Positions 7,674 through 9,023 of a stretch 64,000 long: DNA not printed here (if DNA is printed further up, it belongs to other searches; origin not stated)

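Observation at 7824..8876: P-loop kinase / dCMP-deaminase fusion protein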

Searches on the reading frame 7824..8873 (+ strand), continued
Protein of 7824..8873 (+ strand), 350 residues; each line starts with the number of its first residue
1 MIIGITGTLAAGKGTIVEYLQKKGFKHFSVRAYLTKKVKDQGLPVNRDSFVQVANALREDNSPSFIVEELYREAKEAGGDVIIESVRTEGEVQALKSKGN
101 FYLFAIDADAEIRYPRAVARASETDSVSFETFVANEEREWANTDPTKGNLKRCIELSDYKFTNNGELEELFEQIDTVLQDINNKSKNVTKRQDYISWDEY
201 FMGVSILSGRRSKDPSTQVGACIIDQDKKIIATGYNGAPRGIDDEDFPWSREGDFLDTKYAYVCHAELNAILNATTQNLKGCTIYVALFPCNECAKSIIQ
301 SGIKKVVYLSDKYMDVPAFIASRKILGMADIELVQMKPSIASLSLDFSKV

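Call 37: get_annotated_region(hit=H93, flank=3000)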
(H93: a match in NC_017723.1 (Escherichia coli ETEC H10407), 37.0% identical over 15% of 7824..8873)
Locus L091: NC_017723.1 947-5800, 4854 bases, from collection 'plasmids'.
description: Escherichia coli ETEC H10407 plasmid p58, complete sequence
organism: Escherichia coli ETEC H10407 (NCBI taxid 316401)
taxonomy: Bacteria; Pseudomonadota; Gammaproteobacteria; Enterobacterales; Enterobacteriaceae; Escherichia; Escherichia coli; Escherichia coli ETEC H10407
host: -; source: -; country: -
typing (MOB-suite, as given by PLSDB): mobilizable; relaxase MOBP
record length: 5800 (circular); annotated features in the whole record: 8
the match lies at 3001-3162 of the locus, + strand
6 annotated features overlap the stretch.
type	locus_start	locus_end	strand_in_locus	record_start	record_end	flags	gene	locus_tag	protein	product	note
CDS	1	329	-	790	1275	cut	-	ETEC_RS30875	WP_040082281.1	MbeB family mobilization protein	-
CDS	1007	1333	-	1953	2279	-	-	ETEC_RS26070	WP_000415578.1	MobC family plasmid mobilization relaxosome protein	-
CDS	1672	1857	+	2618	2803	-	-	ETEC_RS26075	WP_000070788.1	hypothetical protein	-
CDS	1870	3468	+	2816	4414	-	-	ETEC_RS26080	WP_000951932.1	anti-phage dCTP deaminase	-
CDS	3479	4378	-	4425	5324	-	-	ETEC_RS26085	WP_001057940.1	replication initiation protein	-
CDS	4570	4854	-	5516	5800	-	nadS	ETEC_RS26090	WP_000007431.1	NadS family protein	-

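Call 40: search_protein_families(library=ncbifam, proteins=[L091:1870-3465:+, L089:2293-3807:+, L090:2323-3825:+], max_evalue=0.001)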
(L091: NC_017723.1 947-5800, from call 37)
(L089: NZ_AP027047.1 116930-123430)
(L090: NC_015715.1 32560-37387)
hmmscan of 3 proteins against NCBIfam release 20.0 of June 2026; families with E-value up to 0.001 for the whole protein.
L091:1870-3465:+ (532 aa): 2 families
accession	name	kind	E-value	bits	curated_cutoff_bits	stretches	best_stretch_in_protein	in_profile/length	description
NF041025.1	antiphage_deaminase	equivalog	6e-141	470.3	400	1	36-480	2-437/437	anti-phage dCTP deaminase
TIGR02571.1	ComEB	equivalog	5.4e-11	42.7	219.45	1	381-443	66-128/151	ComE operon protein 2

L089:2293-3807:+ (505 aa): 4 families
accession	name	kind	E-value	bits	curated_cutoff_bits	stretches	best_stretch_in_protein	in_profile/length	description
NF041025.1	antiphage_deaminase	equivalog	3.6e-151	503.9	400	1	24-449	1-433/437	anti-phage dCTP deaminase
TIGR02571.1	ComEB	equivalog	2.7e-20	72.9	219.45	1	354-408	66-120/151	ComE operon protein 2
NF008113.2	PRK10860.1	equivalog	0.00053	19.8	150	0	374-403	75-104/165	tRNA adenosine(34) deaminase TadA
TIGR00326.1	eubact_ribD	equivalog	0.00076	18.8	156.35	0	356-402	43-92/343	bifunctional diaminohydroxyphosphoribosylaminopyrimidine deaminase/5-amino-6-(5-phosphoribosylamino)uracil reductase RibD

L090:2323-3825:+ (501 aa): 2 families
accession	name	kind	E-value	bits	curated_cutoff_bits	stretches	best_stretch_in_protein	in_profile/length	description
NF041025.1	antiphage_deaminase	equivalog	2.6e-127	425.3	400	1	10-449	1-433/437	anti-phage dCTP deaminase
TIGR02571.1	ComEB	equivalog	1.8e-13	50.8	219.45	1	349-422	65-138/151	ComE operon protein 2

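Call 41: find_encoding_contigs(protein=P0051, flank=8000, max_places=1)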
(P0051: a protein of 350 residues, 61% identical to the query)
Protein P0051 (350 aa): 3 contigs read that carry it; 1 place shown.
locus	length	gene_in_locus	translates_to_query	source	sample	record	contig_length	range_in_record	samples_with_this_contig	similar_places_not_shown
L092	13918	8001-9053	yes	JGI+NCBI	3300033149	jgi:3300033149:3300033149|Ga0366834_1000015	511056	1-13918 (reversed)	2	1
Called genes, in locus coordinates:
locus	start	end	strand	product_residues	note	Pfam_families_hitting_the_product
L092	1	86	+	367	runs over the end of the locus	-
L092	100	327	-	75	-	-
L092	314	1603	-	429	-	PF02403:Seryl_tRNA_N, PF00587:tRNA-synt_2b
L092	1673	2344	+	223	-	-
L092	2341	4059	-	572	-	PF00999:Na_H_Exchanger, PF02254:TrkA_N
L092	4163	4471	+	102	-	PF00338:Ribosomal_S10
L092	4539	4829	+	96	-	-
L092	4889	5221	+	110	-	-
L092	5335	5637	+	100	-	PF00076:RRM_1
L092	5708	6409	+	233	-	PF11139:SfLAP (weak)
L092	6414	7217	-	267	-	PF00303:Thymidylat_synt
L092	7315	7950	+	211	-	PF02223:Thymidylate_kin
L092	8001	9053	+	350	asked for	PF13207:AAA_17 (weak), PF13238:AAA_18, PF00383:dCMP_cyt_deam_1, PF14437:MafB19-deam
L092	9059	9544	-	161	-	-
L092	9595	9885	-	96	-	PF01866:Diphthamide_syn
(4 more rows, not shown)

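Call 42: find_encoding_contigs(protein=P0101, flank=8000, max_places=1)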
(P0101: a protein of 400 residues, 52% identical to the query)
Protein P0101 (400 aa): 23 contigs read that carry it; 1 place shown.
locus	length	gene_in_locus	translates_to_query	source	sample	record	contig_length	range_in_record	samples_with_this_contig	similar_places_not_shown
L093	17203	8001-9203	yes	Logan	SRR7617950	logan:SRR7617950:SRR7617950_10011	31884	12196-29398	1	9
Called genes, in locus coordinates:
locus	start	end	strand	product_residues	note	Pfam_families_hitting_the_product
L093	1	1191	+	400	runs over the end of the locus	PF12704:MacB_PCD, PF02687:FtsX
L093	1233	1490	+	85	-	-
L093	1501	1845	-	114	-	-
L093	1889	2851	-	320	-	PF02568:ThiI, PF03054:tRNA_Me_trans (weak)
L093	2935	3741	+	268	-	PF03477:ATP-cone, PF04471:Mrr_cat (faint), PF22357:AF1548-like_C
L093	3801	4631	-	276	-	-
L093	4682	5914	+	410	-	-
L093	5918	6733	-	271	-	PF01435:Peptidase_M48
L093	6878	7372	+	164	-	-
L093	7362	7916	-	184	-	PF04011:LemA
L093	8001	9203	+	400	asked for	PF13238:AAA_18 (weak), PF00383:dCMP_cyt_deam_1, PF14437:MafB19-deam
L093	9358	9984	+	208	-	PF02457:DAC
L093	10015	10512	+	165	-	PF09622:DUF2391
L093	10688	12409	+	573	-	-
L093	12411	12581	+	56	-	-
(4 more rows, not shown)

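Call 43: find_encoding_contigs(protein=P0021, flank=8000, max_places=1)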
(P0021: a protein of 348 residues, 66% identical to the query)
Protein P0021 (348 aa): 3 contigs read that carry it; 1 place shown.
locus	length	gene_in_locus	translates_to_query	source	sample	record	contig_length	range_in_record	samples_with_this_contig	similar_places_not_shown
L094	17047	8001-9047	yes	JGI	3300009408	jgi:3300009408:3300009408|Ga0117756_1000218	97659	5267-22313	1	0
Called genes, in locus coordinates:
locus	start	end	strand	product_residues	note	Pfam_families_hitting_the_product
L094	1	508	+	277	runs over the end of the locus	PF01207:Dus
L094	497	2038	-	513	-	-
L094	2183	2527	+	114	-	-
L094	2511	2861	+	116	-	-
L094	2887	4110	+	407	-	PF00749:tRNA-synt_1c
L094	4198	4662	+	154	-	-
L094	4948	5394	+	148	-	PF22811:Zn_ribbon_NrdR, PF03477:ATP-cone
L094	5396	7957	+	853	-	PF02867:Ribonuc_red_lgC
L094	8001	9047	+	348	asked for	PF13207:AAA_17 (faint), PF13238:AAA_18, PF00383:dCMP_cyt_deam_1, PF14437:MafB19-deam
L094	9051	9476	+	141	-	PF00692:dUTPase, PF22769:DCD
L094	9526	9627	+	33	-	-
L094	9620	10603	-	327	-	-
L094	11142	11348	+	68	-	PF01191:RNA_pol_Rpb5_C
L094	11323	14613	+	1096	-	PF04563:RNA_pol_Rpb2_1, PF04561:RNA_pol_Rpb2_2, PF04565:RNA_pol_Rpb2_3, PF04566:RNA_pol_Rpb2_4, PF04567:RNA_pol_Rpb2_5 (weak), PF00562:RNA_pol_Rpb2_6, PF04560:RNA_pol_Rpb2_7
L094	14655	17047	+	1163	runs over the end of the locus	PF04997:RNA_pol_Rpb1_1, PF00623:RNA_pol_Rpb1_2, PF04983:RNA_pol_Rpb1_3, PF05000:RNA_pol_Rpb1_4, PF04998:RNA_pol_Rpb1_5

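Call 53: search_solved_structures(query=L091:1870-3465:+, max_evalue=0.01)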
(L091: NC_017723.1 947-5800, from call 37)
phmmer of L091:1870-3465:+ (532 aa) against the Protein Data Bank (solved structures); distinct sequences matched with E-value up to 0.01: 5.
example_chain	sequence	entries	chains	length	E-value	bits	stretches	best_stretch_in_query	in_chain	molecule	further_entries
1vq2_A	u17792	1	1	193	8.8e-12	47.7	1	374-437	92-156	DEOXYCYTIDYLATE DEAMINASE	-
7fh4_A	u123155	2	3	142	2.1e-08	36.6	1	375-438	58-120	CMP/dCMP-type deaminase domain-containing protein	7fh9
4p9c_A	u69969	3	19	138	4e-07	32.3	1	383-435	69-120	Deoxycytidylate deaminase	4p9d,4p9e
2w4l_A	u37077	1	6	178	3.3e-06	29.3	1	378-432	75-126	DEOXYCYTIDYLATE DEAMINASE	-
2hvv_A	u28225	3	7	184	4.7e-05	25.5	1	381-432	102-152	deoxycytidylate deaminase | Putative deoxycytidylate deaminase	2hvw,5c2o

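Call 73: predict_structure(alignment_id=A3)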
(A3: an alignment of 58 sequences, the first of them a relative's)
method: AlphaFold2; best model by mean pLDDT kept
length: 350 residues; sequences in the alignment: 58
mean_pLDDT: 88.9   pTM: 0.52
mean pLDDT of the five models: 88.9, 88.3, 87.9, 87.6, 87.0
residues with pLDDT >= 90: 196; 70-90: 138; 50-70: 16; < 50: 0
segments of 3 or more residues with pLDDT < 50: none
pLDDT, mean of each block of 10 residues (from residue 1): 91 93 94 91 86 85 90 90 90 89 94 83 67 80 77 92 93 94 68 87 95 83 97 91 83 85 91 92 96 96 97 96 98 95 83
secondary structure, 60 per line:
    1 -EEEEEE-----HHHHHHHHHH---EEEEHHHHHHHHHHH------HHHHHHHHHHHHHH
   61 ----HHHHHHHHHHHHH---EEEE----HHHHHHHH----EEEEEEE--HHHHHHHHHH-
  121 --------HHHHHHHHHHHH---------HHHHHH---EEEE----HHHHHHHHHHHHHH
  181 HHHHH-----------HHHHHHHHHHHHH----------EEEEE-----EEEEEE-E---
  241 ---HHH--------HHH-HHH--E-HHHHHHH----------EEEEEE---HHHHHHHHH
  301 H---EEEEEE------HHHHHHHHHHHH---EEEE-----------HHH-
elements in order: E2-7 H13-22 E26-29 H30-40 H47-60 H65-77 E81-84 H89-96 E101-107 H110-119 H129-140 H150-155 E159-162 H167-185 H197-209 E220-224 E230-235 H266-272 E283-288 H292-301 E305-310 H317-328 E332-335

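Call 77: fold_search(model_id=the predicted structure, library=pdb)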
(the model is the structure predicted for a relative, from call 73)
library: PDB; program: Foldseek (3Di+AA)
matches with E <= 10: 1292; with E <= 0.001: 407
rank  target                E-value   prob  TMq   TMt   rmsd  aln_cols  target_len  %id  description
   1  2w4l_A                1.3e-22  1.00  0.44  0.96   1.2       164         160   52  Human dCMP deaminase (released 2009-01-13)
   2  2w4l_F                2.2e-22  1.00  0.44  0.95   1.0       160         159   53  Human dCMP deaminase (released 2009-01-13)
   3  2w4l_B                3.8e-22  1.00  0.43  0.95   1.0       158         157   52  Human dCMP deaminase (released 2009-01-13)
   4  2w4l_E                4.1e-22  1.00  0.44  0.93   1.1       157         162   52  Human dCMP deaminase (released 2009-01-13)
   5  2w4l_D                4.0e-20  1.00  0.41  0.93   2.3       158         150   51  Human dCMP deaminase (released 2009-01-13)
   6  2w4l_C                4.2e-19  1.00  0.40  0.97   1.2       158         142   47  Human dCMP deaminase (released 2009-01-13)
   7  7fh4_A                6.7e-13  1.00  0.36  0.87   2.0       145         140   36  Chlorovirus PBCV-1 bi-functional dCMP/dCTP deaminase bi-DCD (released 2022-07-06)
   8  2hvw_A                8.3e-12  1.00  0.37  0.83   3.3       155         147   29  Crystal structure of dCMP deaminase from Streptococcus mutans (released 2007-09-11)
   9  2hvw_B                1.9e-11  1.00  0.37  0.83   3.3       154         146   29  Crystal structure of dCMP deaminase from Streptococcus mutans (released 2007-09-11)
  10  2hvv_A                3.0e-11  1.00  0.35  0.80   3.6       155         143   29  Crystal structure of dCMP deaminase from Streptococcus mutans (released 2007-09-11)
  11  5c2o_A                9.6e-11  1.00  0.35  0.81   3.5       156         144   28  Crystal structure of Streptococcus mutans Deoxycytidylate Deaminase complexed with dTTP (released 2016-07-13)
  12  1vq2                  2.7e-10  1.00  0.34  0.65   3.6       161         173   34  CRYSTAL STRUCTURE OF T4-BACTERIOPHAGE DEOXYCYTIDYLATE DEAMINASE, MUTANT R115E (released 2004-12-21)
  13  4p9e                  6.8e-10  1.00  0.31  0.84   3.5       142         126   25  Crystal structure of dCMP deaminase from the cyanophage S-TIM5 in apo form (released 2014-11-26)
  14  9hfs_A                2.5e-09  1.00  0.35  0.31  25.9       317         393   17  Cryo-EM structure of human CDADC1 inactive mutant (E400A): hexamer with dCTP bound in the active site (released 2025-04-30)
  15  4p9c_A                5.2e-09  1.00  0.32  0.78   3.1       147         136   26  Crystal structure of dCMP deaminase from the cyanophage S-TIM5 in complex with dCMP and dUMP (released 2014-11-26)
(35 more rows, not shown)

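Call 78: find_encoding_contigs(protein=P0120, flank=5000, max_places=1)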
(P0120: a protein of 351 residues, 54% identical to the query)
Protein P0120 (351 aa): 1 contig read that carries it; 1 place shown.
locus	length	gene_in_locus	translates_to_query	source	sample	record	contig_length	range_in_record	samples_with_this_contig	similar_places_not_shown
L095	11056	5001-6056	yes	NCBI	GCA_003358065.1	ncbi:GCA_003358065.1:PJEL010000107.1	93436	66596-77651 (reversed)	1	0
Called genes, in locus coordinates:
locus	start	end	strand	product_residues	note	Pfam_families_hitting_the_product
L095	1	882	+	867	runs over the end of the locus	PF03477:ATP-cone, PF13597:NRDD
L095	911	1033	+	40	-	PF13597:NRDD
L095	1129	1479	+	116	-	PF04266:ASCH (weak)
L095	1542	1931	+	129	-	PF01050:MannoseP_isomer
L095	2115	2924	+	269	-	PF13353:Fer4_12, PF04055:Radical_SAM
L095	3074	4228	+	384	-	PF00390:malic, PF03949:Malic_M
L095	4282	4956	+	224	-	PF07866:DUF1653, PF22769:DCD (weak), PF00692:dUTPase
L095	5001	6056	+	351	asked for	PF13207:AAA_17 (weak), PF13238:AAA_18, PF00383:dCMP_cyt_deam_1, PF14437:MafB19-deam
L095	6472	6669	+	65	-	PF01191:RNA_pol_Rpb5_C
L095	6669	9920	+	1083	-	PF04563:RNA_pol_Rpb2_1, PF04561:RNA_pol_Rpb2_2, PF04565:RNA_pol_Rpb2_3, PF04566:RNA_pol_Rpb2_4, PF04567:RNA_pol_Rpb2_5, PF00562:RNA_pol_Rpb2_6, PF04560:RNA_pol_Rpb2_7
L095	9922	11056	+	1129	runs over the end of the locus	PF04997:RNA_pol_Rpb1_1, PF00623:RNA_pol_Rpb1_2, PF04983:RNA_pol_Rpb1_3 (weak), PF05000:RNA_pol_Rpb1_4, PF04998:RNA_pol_Rpb1_5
